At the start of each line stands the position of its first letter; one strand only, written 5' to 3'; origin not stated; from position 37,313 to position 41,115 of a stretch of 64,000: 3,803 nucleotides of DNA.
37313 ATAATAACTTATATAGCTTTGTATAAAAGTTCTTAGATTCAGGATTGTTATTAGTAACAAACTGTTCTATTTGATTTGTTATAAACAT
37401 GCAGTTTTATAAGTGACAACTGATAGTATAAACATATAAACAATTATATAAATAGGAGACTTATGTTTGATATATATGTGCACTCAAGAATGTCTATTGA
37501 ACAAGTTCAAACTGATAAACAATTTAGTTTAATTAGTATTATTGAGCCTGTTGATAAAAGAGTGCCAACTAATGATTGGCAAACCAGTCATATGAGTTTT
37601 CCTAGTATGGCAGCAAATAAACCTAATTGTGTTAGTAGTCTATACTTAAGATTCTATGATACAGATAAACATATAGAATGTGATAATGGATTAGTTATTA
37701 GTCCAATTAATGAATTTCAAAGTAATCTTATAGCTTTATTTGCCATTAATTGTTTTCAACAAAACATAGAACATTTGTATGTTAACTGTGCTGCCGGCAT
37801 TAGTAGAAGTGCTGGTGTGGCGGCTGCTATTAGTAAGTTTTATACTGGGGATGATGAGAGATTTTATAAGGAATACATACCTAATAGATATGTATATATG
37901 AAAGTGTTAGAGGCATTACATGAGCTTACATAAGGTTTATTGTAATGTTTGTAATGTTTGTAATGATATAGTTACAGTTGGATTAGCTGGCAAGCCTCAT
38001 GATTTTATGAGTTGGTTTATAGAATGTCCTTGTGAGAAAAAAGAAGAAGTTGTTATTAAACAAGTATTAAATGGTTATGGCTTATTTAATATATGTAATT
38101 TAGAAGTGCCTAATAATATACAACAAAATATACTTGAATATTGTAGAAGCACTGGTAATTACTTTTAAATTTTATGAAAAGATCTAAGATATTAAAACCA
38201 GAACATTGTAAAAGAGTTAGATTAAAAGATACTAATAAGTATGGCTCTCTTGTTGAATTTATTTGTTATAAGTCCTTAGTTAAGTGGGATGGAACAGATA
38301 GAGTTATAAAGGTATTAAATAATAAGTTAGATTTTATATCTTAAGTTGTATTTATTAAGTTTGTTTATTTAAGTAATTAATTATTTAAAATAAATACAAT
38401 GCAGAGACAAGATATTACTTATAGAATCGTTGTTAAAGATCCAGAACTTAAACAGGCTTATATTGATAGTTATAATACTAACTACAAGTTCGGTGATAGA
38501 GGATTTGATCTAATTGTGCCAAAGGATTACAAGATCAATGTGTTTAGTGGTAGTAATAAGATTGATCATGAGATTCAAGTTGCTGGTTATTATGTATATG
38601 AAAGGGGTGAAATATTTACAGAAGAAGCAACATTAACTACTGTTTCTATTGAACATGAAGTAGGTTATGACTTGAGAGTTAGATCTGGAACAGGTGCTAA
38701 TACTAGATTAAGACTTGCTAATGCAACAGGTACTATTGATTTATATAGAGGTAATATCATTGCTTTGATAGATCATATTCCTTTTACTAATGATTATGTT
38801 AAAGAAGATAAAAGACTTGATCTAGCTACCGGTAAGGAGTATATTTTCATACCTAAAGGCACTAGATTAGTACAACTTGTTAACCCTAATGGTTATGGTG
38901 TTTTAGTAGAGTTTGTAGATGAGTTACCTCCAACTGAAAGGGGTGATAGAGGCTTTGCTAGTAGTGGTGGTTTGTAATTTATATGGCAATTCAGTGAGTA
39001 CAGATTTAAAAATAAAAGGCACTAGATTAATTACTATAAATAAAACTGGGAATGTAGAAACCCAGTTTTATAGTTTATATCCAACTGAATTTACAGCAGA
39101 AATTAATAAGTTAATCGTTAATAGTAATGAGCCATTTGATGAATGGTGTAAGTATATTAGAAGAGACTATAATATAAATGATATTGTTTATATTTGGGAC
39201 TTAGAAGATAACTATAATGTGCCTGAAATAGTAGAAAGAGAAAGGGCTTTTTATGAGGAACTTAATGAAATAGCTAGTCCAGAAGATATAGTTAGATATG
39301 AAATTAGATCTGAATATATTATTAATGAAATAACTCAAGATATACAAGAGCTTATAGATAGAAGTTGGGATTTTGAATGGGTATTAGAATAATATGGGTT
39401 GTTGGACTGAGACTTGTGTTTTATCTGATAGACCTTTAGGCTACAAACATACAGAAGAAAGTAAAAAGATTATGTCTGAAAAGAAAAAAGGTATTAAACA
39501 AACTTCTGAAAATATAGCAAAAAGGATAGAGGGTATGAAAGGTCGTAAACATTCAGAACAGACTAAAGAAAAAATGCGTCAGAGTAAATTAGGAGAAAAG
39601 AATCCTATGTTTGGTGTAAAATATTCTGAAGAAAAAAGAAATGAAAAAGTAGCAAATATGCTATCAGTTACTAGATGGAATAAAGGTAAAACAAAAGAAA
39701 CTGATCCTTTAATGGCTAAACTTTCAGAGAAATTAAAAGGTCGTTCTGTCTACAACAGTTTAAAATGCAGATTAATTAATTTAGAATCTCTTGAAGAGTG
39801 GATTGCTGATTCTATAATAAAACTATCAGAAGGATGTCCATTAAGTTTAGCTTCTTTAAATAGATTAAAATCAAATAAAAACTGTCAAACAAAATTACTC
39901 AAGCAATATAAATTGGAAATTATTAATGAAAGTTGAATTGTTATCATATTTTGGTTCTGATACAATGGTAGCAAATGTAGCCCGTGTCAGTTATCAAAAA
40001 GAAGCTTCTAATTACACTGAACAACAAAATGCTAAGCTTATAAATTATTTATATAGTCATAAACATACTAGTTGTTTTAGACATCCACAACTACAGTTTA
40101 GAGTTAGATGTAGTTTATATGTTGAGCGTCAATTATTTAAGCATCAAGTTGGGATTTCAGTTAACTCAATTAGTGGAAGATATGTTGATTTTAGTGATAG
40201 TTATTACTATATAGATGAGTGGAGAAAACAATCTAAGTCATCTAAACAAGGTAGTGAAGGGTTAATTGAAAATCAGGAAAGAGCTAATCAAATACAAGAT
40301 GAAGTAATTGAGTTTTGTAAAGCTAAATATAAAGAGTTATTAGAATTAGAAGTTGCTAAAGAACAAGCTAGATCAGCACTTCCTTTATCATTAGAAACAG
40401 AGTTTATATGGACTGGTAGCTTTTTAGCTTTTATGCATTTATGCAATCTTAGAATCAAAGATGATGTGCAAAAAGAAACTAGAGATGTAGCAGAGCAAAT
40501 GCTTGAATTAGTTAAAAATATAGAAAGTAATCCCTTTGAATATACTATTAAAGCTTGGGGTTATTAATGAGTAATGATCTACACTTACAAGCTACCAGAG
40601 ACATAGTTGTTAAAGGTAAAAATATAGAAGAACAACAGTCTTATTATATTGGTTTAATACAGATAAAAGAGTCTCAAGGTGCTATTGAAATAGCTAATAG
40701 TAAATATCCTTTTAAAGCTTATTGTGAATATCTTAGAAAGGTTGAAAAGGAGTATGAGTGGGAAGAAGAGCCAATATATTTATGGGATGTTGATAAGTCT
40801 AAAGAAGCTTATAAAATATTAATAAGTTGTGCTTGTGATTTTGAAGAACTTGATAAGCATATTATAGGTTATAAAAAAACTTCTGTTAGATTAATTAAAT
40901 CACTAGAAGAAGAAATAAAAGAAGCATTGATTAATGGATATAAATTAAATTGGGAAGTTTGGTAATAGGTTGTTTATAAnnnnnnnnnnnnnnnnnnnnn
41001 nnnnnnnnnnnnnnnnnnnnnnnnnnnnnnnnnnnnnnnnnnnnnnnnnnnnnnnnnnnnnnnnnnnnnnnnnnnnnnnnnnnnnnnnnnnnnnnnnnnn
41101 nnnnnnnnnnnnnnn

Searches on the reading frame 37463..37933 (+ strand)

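Call 12: search_protein_families(library=pfam, proteins=[window:37463-37933:+], max_evalue=0.01)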
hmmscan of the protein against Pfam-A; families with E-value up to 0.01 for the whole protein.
window:37463-37933:+ (156 aa): 1 family
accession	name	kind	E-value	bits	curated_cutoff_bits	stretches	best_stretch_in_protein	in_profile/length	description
PF00782.25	DSPc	-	0.00042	20.6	33.5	1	94-122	65-93/133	Dual specificity phosphatase, catalytic domain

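Call 13: search_protein_families(library=phrogs, proteins=[window:37463-37933:+], max_evalue=0.001)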
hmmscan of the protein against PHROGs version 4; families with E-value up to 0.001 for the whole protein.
window:37463-37933:+ (156 aa): 1 family
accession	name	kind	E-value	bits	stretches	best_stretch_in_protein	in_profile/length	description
phrog_5614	-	unknown function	1.6e-09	38.9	1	7-150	12-135/161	-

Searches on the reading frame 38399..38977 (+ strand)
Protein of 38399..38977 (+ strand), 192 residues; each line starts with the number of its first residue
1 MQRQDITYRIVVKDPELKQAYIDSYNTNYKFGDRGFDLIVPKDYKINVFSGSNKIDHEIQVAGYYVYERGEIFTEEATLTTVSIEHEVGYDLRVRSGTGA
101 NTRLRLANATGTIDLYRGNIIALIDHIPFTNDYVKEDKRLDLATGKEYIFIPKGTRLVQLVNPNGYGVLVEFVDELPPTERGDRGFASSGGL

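Call 12: search_protein_families(library=pfam, proteins=[window:38399-38977:+], max_evalue=0.01)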
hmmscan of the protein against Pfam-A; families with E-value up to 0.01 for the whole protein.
window:38399-38977:+ (192 aa): 1 family
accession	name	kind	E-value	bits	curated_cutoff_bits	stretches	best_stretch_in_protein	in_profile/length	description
PF00692.24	dUTPase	-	5.5e-07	29.9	22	1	144-190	83-129/129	dUTPase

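Call 13: search_protein_families(library=phrogs, proteins=[window:38399-38977:+], max_evalue=0.001)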
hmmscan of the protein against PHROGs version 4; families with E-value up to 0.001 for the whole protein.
window:38399-38977:+ (192 aa): 1 family
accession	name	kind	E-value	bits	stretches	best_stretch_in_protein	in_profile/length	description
phrog_135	-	DNA, RNA and nucleotide metabolism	8.3e-18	66.1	1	80-190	190-290/463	dUTPase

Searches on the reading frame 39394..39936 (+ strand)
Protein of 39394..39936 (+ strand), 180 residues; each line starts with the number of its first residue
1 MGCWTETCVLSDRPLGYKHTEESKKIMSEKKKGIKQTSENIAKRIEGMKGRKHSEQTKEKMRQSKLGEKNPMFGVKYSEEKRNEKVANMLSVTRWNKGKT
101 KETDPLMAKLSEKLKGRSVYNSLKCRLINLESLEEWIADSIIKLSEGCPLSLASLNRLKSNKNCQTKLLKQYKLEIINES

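Call 12: search_protein_families(library=pfam, proteins=[window:39394-39936:+], max_evalue=0.01)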
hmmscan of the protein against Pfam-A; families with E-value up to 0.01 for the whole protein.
window:39394-39936:+ (180 aa): 1 family
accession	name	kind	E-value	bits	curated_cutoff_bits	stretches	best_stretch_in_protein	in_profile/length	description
PF07460.16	NUMOD3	-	2.3e-12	47.1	20.4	1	50-80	1-31/37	NUMOD3 motif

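Call 13: search_protein_families(library=phrogs, proteins=[window:39394-39936:+], max_evalue=0.001)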
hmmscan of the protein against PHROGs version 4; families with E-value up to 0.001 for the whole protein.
window:39394-39936:+ (180 aa): 1 family
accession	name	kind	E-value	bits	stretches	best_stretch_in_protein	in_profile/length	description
phrog_314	-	DNA, RNA and nucleotide metabolism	2.7e-06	27.6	1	16-120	284-366/574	homing endonuclease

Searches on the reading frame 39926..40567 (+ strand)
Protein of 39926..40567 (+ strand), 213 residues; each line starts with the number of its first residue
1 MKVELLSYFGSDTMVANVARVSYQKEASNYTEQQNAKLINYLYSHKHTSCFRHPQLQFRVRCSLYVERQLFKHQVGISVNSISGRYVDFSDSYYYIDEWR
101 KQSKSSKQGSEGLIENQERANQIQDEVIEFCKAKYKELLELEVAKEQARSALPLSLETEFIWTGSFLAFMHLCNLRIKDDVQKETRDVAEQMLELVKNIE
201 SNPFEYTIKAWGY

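Call 12: search_protein_families(library=pfam, proteins=[window:39926-40567:+], max_evalue=0.01)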
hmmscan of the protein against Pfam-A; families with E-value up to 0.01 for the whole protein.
window:39926-40567:+ (213 aa): 1 family
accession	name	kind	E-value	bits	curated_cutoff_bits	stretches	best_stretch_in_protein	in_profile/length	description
PF02511.20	Thy1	-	3e-46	158.1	24.8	1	4-198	1-187/191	Thymidylate synthase complementing protein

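Call 13: search_protein_families(library=phrogs, proteins=[window:39926-40567:+], max_evalue=0.001)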
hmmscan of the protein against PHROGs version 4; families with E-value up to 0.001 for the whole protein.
window:39926-40567:+ (213 aa): 5 families
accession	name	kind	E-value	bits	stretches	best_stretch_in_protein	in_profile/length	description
phrog_85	-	DNA, RNA and nucleotide metabolism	2.7e-56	192.6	1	1-208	371-584/866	thymidylate synthase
phrog_10644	-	DNA, RNA and nucleotide metabolism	1.7e-22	81.3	1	69-199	14-147/160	thymidylate synthase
phrog_28804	-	DNA, RNA and nucleotide metabolism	1.6e-09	39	1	127-193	6-71/91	thymidylate synthase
phrog_26005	-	unknown function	5.6e-09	36.8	1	8-54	17-63/310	-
phrog_22708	-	DNA, RNA and nucleotide metabolism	9e-06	26.2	1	11-90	40-127/242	thymidylate synthase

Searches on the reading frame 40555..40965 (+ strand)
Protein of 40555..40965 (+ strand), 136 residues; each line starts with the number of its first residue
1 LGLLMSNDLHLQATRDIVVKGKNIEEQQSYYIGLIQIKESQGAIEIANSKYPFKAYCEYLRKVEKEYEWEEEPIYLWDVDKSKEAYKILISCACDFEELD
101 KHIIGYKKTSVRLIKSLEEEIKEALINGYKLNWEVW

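Call 12: search_protein_families(library=pfam, proteins=[window:40555-40965:+], max_evalue=0.01)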
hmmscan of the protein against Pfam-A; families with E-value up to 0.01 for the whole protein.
window:40555-40965:+ (136 aa): 0 families

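Call 13: search_protein_families(library=phrogs, proteins=[window:40555-40965:+], max_evalue=0.001)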
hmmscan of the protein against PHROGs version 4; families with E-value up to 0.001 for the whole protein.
window:40555-40965:+ (136 aa): 0 families

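Call 35: search_protein_families(library=pfam, proteins=[window:40555-40965:+], max_evalue=0.1)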
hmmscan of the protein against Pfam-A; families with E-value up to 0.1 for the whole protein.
window:40555-40965:+ (136 aa): 1 family
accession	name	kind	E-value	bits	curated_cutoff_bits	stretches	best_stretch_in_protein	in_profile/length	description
PF17436.7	DUF5415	-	0.05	14.1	25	0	83-111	10-38/66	Family of unknown function (DUF5415)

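Call 59: search_protein_families(library=ncbifam, proteins=[window:40555-40965:+], max_evalue=0.01)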
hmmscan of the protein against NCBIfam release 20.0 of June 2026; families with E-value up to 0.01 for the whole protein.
window:40555-40965:+ (136 aa): 0 families

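Call 86: search_protein_families(library=padloc, proteins=[window:40555-40965:+], max_evalue=0.01)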
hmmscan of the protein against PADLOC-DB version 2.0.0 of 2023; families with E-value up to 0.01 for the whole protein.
window:40555-40965:+ (136 aa): 1 family
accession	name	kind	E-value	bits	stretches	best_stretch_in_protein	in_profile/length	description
PDLC00043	DruH3|DruH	-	0.0072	14.1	1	45-127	69-152/269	Unknown function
